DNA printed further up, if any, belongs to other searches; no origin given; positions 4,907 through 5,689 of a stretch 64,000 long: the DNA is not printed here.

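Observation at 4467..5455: Three-gene MazF module with a non-canonical antitoxin candidate and an extra upstream gene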

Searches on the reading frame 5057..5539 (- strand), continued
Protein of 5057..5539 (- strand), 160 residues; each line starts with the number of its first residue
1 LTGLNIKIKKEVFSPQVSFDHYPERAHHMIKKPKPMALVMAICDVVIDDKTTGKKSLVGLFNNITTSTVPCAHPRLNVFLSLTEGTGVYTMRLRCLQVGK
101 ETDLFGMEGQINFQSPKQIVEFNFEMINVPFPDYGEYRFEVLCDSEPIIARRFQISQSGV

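Call 110: list_cluster_members(proteins=[P0011, P0002, P0001, P0015])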
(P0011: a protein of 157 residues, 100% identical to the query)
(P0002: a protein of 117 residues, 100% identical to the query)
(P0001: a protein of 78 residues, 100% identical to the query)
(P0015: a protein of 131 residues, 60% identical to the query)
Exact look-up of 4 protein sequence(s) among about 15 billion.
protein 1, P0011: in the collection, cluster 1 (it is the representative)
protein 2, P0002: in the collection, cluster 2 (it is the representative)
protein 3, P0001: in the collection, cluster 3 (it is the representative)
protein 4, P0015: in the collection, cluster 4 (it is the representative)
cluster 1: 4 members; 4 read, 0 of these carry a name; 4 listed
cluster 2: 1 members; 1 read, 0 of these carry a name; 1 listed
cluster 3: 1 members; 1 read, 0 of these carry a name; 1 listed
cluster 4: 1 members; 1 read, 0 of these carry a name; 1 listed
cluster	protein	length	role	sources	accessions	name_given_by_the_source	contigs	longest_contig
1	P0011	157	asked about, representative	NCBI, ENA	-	-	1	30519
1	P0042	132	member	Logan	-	-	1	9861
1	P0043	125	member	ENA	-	-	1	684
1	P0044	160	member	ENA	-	-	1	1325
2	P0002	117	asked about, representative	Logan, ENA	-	-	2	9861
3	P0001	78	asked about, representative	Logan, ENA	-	-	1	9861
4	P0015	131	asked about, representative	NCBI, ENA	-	-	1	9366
